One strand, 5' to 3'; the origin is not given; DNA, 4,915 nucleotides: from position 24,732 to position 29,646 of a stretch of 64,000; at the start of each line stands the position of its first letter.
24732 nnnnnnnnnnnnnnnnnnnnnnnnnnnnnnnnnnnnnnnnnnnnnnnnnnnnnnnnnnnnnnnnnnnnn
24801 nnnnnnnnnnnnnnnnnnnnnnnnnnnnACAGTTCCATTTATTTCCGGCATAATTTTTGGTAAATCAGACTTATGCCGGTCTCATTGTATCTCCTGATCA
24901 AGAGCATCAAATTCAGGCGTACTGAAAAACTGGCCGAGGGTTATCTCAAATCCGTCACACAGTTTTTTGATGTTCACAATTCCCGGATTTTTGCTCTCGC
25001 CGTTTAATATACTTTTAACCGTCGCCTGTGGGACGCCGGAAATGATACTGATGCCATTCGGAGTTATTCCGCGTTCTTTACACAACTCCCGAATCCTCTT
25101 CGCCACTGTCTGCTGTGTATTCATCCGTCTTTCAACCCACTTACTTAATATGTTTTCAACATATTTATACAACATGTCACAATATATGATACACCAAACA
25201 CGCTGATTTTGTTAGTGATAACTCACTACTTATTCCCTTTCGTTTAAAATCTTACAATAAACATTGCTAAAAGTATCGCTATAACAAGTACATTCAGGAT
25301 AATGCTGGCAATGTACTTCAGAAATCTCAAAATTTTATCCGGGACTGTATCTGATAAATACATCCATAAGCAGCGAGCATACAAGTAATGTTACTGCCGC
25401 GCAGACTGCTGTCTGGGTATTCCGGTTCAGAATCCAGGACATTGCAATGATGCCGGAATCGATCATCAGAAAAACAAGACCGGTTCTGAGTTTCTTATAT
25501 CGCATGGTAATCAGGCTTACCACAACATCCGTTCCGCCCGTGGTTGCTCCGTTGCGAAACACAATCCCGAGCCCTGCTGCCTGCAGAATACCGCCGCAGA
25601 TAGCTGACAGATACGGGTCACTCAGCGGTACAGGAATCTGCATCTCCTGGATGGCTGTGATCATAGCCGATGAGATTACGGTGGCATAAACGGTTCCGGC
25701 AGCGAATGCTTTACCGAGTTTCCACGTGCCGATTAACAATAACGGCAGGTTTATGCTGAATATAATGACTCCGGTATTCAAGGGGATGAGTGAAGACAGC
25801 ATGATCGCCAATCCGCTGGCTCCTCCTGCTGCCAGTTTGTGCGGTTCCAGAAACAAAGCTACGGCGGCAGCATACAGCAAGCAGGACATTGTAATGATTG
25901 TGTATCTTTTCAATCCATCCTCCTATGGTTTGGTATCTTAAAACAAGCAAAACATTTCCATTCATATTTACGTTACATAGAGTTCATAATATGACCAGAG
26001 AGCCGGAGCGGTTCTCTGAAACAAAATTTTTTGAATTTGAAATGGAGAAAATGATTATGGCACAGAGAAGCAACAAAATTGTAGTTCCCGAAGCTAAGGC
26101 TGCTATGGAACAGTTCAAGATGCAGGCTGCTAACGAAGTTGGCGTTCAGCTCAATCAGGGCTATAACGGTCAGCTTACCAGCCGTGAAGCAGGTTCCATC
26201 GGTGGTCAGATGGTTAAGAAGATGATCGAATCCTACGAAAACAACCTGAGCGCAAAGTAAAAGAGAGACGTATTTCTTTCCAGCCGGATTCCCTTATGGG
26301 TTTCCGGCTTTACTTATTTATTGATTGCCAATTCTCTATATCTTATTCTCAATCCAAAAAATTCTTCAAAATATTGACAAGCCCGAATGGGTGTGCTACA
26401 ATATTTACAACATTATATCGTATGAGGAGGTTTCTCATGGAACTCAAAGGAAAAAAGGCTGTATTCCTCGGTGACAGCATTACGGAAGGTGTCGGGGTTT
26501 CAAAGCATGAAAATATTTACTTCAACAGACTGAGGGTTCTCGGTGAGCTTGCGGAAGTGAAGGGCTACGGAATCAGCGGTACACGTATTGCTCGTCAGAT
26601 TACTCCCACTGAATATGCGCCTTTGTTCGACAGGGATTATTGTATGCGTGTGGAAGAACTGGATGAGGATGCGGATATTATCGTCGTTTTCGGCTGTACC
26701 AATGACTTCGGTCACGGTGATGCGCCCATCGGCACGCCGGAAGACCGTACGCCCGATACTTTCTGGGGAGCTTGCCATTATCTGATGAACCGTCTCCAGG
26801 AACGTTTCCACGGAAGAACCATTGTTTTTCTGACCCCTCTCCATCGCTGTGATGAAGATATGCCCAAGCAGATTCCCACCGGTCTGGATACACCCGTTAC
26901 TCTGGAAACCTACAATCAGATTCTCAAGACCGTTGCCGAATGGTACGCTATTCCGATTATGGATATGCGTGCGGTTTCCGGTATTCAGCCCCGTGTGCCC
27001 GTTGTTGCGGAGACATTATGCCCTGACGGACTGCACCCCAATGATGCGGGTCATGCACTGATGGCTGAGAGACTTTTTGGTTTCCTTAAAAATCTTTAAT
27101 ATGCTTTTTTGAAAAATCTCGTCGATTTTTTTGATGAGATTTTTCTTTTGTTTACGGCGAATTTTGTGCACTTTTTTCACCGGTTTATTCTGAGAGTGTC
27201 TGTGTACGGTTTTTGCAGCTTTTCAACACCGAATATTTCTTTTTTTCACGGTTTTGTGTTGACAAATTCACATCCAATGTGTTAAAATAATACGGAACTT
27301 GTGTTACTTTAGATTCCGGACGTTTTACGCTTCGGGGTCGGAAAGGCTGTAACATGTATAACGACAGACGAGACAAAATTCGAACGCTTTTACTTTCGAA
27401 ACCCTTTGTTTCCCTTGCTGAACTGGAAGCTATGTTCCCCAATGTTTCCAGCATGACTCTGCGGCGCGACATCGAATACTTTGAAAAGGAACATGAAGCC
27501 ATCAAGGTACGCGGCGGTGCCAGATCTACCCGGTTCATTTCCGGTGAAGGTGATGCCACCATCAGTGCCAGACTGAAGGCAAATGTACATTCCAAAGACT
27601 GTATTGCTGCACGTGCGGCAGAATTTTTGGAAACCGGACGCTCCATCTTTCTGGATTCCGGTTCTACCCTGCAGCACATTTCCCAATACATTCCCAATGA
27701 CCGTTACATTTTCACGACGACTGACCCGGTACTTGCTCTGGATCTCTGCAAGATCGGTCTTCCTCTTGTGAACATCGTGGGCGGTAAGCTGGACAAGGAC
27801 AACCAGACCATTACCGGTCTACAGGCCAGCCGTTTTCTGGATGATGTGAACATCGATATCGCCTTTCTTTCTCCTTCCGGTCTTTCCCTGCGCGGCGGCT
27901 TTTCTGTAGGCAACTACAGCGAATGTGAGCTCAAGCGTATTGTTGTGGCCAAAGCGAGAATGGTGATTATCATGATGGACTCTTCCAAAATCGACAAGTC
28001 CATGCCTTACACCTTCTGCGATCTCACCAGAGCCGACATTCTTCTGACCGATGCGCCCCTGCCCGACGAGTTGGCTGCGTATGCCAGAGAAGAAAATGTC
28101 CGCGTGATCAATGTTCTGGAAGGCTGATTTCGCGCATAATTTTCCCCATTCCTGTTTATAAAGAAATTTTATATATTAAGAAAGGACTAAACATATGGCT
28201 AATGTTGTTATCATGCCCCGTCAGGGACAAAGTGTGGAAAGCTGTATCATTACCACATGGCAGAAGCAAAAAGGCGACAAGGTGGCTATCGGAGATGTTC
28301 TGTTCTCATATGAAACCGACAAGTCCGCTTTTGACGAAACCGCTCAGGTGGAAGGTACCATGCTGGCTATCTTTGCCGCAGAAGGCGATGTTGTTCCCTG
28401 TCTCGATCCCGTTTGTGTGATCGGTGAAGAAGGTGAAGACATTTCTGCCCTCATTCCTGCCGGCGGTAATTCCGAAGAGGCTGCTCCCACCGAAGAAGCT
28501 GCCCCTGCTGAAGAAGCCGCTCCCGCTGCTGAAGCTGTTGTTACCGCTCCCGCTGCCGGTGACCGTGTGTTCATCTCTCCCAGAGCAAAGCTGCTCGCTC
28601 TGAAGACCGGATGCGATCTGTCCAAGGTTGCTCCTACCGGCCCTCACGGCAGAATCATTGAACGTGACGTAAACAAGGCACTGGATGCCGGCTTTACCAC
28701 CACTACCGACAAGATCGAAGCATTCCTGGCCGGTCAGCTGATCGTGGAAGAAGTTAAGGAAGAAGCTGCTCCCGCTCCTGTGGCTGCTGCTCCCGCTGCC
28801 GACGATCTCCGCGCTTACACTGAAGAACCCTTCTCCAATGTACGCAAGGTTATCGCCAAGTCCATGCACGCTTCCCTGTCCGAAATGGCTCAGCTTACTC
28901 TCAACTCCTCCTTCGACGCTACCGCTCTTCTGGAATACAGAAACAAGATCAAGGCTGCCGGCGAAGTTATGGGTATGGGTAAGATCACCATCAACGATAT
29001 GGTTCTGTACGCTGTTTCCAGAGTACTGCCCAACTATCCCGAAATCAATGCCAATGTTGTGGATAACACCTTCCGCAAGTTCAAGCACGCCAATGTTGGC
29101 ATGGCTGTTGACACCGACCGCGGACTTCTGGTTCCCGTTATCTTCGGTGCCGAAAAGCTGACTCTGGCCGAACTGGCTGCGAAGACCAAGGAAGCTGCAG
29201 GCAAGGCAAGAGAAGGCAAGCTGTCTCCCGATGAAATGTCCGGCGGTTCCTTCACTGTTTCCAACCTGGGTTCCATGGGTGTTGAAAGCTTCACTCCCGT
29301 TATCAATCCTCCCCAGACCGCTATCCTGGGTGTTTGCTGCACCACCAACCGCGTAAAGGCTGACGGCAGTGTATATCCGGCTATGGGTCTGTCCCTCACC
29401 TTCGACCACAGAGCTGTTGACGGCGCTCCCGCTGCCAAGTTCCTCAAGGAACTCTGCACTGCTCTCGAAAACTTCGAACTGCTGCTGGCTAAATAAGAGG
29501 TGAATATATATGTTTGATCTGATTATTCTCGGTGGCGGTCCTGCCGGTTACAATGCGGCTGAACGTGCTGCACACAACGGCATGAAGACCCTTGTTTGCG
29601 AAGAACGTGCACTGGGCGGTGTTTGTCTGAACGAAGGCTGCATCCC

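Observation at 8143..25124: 17-gene surface-glycan locus with hybrid ABC-exporter / EpsG-polymerase architecture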

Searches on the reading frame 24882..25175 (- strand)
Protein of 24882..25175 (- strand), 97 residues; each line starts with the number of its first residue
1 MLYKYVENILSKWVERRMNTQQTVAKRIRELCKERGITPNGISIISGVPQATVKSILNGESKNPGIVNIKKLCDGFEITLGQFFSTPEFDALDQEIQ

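Call 4: search_protein_families(library=pfam, proteins=[window:24882-25175:-], max_evalue=0.01)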
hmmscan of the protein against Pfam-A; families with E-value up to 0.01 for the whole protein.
window:24882-25175:- (97 aa): 2 families
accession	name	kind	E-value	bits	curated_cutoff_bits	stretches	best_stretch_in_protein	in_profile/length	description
PF13443.12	HTH_26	-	6.2e-09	36.4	22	1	27-86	1-60/63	Cro/C1-type HTH DNA-binding domain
PF01381.28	HTH_3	-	8.3e-06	26.2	23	1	28-81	1-53/55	Helix-turn-helix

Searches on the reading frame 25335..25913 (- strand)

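Call 13: search_protein_families(library=pfam, proteins=[window:25335-25913:-], max_evalue=0.001)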
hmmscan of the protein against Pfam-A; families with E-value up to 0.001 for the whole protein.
window:25335-25913:- (192 aa): 1 family
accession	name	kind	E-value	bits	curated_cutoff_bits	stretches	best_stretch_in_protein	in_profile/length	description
PF02588.21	YitT_membrane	-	1e-42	146.3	24.3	1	4-187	2-181/205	Uncharacterised 5xTM membrane BCR, YitT family COG1284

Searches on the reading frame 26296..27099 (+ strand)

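Call 13: search_protein_families(library=pfam, proteins=[window:26296-27099:+], max_evalue=0.001)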
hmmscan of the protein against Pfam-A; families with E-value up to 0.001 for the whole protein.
window:26296-27099:+ (267 aa): 2 families
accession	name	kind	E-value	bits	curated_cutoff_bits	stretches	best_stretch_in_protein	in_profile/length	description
PF13472.12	Lipase_GDSL_2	-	1.6e-20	74.8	32.9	1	57-255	1-178/178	GDSL-like Lipase/Acylhydrolase family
PF00657.28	Lipase_GDSL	-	3.7e-11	44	23.6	1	56-260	2-208/208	GDSL-like Lipase/Acylhydrolase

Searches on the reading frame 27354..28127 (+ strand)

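Call 13: search_protein_families(library=pfam, proteins=[window:27354-28127:+], max_evalue=0.001)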
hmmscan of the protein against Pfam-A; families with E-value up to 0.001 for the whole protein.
window:27354-28127:+ (257 aa): 2 families
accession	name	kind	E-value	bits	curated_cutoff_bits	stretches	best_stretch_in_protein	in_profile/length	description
PF00455.28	DeoRC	-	1.3e-34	119.9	31.8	1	77-233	2-159/160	DeoR C terminal sensor domain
PF08220.18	HTH_DeoR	-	1.1e-08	35.1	21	1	5-58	1-53/57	DeoR-like helix-turn-helix domain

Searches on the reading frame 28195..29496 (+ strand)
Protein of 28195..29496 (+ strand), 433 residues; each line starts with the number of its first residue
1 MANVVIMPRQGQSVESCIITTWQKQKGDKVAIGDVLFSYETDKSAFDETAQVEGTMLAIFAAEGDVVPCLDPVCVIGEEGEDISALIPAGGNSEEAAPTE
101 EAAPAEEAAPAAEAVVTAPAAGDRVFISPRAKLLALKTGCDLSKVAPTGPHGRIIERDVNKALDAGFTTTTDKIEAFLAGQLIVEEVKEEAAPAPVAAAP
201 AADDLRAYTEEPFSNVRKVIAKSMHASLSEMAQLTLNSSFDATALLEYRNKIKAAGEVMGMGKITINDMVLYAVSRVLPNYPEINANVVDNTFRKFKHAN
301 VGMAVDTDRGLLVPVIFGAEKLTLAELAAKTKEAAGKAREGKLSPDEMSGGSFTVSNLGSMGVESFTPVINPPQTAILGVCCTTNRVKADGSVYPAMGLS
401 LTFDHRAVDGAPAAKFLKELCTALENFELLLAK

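Call 13: search_protein_families(library=pfam, proteins=[window:28195-29496:+], max_evalue=0.001)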
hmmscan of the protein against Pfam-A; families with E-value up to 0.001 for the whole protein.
window:28195-29496:+ (433 aa): 3 families
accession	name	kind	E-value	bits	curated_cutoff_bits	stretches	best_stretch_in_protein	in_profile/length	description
PF00198.28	2-oxoacid_dh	-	4.6e-71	239.4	23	1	207-431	3-231/232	2-oxoacid dehydrogenases acyltransferase (catalytic domain)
PF02817.22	E3_binding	-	6.8e-11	42.6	23.7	1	125-159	1-35/36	e3 binding domain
PF00364.28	Biotin_lipoyl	-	9.5e-10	38.6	22.1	1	4-76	2-73/73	Biotin-requiring enzyme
